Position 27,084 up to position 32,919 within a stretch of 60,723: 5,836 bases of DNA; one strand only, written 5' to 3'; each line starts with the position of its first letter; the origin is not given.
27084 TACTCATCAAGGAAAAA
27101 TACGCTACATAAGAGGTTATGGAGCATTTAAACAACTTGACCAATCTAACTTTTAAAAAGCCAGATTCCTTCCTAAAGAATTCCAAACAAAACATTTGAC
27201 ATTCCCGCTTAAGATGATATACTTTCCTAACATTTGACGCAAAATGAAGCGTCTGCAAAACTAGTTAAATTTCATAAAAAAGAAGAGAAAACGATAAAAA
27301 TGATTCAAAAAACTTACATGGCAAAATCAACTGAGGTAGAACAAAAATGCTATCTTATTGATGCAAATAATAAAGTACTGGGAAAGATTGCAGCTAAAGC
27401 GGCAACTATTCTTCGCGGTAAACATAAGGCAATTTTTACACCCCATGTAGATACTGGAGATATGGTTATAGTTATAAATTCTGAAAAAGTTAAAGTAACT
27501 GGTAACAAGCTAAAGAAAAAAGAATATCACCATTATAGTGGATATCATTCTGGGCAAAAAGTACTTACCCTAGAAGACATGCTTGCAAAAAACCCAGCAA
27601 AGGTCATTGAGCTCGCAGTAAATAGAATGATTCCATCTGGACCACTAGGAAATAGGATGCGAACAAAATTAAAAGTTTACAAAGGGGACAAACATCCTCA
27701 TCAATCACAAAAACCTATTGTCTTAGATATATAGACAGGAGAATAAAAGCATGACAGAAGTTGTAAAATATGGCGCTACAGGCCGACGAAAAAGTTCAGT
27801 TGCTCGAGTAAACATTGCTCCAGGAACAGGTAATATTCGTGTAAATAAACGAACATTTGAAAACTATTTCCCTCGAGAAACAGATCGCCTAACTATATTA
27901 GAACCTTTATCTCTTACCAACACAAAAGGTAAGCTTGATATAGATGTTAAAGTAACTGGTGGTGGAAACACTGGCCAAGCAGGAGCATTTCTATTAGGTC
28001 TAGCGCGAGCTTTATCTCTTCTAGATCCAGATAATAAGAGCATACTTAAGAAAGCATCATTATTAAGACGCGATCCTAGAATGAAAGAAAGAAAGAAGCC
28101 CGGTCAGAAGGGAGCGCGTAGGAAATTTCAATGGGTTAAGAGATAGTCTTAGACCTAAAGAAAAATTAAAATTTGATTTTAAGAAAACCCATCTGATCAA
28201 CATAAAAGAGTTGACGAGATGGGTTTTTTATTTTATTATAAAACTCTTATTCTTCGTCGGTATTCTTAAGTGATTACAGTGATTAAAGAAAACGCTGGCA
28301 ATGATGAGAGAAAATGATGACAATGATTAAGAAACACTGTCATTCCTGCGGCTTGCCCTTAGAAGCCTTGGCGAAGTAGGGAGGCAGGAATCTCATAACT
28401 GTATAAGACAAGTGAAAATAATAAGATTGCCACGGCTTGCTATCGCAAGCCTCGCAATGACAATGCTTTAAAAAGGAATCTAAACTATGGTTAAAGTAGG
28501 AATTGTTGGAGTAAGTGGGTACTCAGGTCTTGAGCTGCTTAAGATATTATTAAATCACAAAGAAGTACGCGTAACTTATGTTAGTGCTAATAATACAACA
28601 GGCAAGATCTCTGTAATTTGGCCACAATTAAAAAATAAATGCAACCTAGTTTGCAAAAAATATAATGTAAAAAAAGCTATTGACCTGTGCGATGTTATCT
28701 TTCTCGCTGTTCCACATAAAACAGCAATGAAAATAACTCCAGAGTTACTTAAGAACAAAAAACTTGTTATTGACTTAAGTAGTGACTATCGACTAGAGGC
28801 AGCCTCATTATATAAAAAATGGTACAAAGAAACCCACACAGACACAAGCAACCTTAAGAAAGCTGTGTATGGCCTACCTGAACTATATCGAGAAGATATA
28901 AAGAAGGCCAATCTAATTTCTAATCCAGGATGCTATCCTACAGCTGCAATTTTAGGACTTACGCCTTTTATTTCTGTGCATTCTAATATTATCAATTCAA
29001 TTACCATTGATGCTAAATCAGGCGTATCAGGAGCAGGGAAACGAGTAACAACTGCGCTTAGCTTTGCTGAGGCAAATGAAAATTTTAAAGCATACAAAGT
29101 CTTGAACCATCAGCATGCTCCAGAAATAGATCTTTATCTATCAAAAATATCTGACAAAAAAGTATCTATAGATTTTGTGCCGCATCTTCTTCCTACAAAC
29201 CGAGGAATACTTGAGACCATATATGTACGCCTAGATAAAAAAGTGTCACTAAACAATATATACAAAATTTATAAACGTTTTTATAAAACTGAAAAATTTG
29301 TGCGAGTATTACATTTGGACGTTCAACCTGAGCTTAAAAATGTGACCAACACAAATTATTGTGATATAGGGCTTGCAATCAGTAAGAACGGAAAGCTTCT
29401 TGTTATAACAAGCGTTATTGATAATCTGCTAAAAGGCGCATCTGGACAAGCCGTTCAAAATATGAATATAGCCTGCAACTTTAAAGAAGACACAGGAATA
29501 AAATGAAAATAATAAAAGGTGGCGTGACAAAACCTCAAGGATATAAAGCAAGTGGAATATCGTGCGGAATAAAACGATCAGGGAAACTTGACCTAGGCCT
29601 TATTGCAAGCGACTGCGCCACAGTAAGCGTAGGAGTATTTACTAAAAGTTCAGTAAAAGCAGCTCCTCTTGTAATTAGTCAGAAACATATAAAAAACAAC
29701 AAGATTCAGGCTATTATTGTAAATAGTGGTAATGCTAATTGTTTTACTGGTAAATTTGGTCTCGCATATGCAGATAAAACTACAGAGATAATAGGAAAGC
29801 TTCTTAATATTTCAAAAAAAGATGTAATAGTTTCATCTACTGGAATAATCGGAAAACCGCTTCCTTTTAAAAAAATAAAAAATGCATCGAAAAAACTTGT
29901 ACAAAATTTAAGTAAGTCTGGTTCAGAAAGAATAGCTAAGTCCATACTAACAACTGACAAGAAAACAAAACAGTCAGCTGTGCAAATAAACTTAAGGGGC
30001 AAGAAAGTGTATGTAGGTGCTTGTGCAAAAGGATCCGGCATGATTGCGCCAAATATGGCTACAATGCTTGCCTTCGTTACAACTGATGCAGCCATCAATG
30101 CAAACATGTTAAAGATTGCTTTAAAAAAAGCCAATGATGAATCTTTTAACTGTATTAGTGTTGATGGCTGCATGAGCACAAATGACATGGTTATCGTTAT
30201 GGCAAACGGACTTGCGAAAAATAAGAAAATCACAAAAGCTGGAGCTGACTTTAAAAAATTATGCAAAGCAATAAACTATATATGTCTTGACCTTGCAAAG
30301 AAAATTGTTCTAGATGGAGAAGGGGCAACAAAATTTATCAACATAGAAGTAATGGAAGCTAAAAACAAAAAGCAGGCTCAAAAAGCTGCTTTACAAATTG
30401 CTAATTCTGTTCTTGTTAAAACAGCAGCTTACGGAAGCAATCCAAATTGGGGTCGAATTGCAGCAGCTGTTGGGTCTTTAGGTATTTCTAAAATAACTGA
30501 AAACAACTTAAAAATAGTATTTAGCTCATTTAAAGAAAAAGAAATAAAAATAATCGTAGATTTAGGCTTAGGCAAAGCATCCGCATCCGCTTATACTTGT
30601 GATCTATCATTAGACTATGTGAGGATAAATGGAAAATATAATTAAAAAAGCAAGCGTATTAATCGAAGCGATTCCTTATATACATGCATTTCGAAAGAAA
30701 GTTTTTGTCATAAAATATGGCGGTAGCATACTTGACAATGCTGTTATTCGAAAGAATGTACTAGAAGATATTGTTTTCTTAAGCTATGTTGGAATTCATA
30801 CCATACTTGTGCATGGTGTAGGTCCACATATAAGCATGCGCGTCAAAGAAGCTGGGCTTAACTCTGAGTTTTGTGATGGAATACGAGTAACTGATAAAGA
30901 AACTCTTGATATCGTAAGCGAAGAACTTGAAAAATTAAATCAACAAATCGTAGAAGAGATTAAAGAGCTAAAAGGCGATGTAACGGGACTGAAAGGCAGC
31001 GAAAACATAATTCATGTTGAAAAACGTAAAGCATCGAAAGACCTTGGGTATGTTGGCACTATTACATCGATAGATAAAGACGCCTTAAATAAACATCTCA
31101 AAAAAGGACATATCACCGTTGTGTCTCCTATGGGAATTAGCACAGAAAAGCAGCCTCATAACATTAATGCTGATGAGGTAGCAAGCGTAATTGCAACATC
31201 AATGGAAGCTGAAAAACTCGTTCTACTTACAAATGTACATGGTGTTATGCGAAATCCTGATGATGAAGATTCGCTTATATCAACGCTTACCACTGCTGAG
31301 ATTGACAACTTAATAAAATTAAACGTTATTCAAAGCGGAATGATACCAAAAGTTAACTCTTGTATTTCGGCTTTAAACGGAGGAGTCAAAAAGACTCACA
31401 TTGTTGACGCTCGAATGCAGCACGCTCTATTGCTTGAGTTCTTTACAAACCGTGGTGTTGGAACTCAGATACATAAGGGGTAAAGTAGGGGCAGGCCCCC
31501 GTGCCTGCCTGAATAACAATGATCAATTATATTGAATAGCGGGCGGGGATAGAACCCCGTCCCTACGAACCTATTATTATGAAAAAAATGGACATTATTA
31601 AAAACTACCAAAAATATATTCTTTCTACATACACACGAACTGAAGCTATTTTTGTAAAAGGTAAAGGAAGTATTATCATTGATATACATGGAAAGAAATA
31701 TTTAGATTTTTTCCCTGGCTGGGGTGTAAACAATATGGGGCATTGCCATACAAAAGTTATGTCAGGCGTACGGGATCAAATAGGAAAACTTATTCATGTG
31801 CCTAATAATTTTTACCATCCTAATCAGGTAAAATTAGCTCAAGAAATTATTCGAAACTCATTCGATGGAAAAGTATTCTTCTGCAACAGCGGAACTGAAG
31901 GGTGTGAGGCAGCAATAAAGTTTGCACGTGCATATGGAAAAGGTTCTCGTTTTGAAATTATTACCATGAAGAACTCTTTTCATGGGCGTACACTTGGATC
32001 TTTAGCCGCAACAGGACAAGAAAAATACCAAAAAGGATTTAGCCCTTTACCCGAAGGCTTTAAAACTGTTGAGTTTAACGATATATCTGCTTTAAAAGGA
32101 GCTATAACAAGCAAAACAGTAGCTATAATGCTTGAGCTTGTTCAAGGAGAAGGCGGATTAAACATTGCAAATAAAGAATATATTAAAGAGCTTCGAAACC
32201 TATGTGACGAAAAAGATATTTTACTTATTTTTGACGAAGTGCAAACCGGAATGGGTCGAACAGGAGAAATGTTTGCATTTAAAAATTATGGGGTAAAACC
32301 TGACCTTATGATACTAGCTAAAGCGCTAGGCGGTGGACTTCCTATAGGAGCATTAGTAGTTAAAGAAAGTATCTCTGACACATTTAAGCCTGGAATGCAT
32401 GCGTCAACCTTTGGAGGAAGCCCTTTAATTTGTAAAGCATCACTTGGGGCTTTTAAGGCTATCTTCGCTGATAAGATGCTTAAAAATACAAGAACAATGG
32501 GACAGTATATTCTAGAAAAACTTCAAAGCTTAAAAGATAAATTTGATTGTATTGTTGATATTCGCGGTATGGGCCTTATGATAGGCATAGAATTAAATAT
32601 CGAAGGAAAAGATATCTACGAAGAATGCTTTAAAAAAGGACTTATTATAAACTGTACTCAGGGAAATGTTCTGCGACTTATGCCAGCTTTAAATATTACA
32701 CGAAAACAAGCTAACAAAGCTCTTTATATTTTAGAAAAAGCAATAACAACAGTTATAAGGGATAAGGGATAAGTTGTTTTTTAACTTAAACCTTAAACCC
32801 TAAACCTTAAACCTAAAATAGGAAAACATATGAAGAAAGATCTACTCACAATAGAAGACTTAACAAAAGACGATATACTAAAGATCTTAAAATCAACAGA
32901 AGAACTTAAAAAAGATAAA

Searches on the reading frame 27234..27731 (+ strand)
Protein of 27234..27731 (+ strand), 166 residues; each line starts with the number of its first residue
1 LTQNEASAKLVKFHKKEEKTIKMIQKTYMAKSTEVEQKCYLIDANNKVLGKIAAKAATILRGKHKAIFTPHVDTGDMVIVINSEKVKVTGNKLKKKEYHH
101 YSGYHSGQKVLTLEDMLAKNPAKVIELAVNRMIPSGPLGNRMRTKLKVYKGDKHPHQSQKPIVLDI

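Call 71: search_protein_families(library=pfam, proteins=[window:27234-27731:+], max_evalue=1e-10)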
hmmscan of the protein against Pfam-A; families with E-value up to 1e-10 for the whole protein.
window:27234-27731:+ (166 aa): 1 family
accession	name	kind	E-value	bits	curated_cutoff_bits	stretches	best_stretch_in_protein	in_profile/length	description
PF00572.24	Ribosomal_L13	-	5e-40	136.7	23.8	1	38-155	2-119/119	Ribosomal protein L13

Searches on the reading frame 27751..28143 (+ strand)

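Call 71: search_protein_families(library=pfam, proteins=[window:27751-28143:+], max_evalue=1e-10)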
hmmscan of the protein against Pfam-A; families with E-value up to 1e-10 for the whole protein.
window:27751-28143:+ (131 aa): 1 family
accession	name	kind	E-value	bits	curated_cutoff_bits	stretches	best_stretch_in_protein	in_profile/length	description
PF00380.25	Ribosomal_S9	-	2.5e-48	164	22.5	1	11-131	1-121/121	Ribosomal protein S9/S16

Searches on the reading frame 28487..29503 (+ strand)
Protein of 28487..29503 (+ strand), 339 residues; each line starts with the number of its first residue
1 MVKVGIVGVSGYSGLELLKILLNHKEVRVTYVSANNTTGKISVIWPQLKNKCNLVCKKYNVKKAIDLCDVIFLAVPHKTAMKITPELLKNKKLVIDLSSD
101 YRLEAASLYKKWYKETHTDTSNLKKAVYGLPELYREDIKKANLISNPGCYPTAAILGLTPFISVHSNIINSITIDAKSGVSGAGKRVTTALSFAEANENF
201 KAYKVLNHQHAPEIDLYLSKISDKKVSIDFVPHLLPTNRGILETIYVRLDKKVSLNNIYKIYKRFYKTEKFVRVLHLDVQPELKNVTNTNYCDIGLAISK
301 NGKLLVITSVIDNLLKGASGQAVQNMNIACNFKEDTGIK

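Call 71: search_protein_families(library=pfam, proteins=[window:28487-29503:+], max_evalue=1e-10)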
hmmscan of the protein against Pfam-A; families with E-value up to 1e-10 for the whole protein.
window:28487-29503:+ (339 aa): 3 families
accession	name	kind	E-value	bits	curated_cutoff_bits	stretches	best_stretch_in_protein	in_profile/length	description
PF22698.1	Semialdhyde_dhC_1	-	2.9e-57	193.6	27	1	149-313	1-165/165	Semialdehyde dehydrogenase, dimerisation domain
PF01118.30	Semialdhyde_dh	-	2.4e-30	105.8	26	1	3-141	1-121/121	Semialdehyde dehydrogenase, NAD binding domain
PF02774.23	Semialdhyde_dhC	-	3.4e-22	79.9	26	1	169-316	11-184/184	Semialdehyde dehydrogenase, dimerisation domain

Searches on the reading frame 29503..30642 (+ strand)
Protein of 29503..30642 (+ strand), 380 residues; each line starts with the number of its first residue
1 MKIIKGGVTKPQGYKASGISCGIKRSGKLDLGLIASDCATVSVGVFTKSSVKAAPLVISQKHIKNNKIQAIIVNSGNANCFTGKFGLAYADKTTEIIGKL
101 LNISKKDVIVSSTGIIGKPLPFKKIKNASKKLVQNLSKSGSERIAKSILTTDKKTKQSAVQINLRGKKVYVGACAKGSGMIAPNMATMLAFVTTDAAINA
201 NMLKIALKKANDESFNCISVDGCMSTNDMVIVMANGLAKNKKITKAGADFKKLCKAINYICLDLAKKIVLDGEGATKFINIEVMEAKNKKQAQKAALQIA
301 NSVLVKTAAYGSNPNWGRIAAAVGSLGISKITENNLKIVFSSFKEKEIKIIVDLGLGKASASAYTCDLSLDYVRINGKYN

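Call 71: search_protein_families(library=pfam, proteins=[window:29503-30642:+], max_evalue=1e-10)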
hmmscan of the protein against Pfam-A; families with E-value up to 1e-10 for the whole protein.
window:29503-30642:+ (380 aa): 1 family
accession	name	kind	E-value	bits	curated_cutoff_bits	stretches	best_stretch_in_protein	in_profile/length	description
PF01960.23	ArgJ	-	3.9e-127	424.5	32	1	15-341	1-317/377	ArgJ family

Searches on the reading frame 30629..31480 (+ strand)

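Call 71: search_protein_families(library=pfam, proteins=[window:30629-31480:+], max_evalue=1e-10)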
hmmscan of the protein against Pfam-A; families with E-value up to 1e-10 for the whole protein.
window:30629-31480:+ (284 aa): 1 family
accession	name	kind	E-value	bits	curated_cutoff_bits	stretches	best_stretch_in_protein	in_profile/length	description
PF00696.33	AA_kinase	-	3.9e-40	138.5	24.9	1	24-260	1-234/234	Amino acid kinase family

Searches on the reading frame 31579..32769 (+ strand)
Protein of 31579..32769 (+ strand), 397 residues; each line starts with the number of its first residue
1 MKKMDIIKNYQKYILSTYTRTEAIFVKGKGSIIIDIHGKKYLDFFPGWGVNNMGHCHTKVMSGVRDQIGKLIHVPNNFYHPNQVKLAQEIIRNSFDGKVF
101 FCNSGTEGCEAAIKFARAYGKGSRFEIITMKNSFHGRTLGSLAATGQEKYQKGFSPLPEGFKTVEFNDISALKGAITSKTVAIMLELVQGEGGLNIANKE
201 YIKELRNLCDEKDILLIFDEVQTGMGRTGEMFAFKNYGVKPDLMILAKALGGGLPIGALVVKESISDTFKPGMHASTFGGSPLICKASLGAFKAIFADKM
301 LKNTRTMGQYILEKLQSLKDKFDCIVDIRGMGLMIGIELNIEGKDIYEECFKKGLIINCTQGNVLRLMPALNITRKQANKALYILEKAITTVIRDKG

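Call 72: search_protein_families(library=pfam, proteins=[window:31579-32769:+], max_evalue=1e-10)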
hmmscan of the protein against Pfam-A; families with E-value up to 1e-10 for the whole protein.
window:31579-32769:+ (397 aa): 1 family
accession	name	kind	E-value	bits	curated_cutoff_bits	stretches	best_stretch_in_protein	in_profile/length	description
PF00202.27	Aminotran_3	-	9.1e-110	367.5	30.5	1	20-389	8-403/403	Aminotransferase class-III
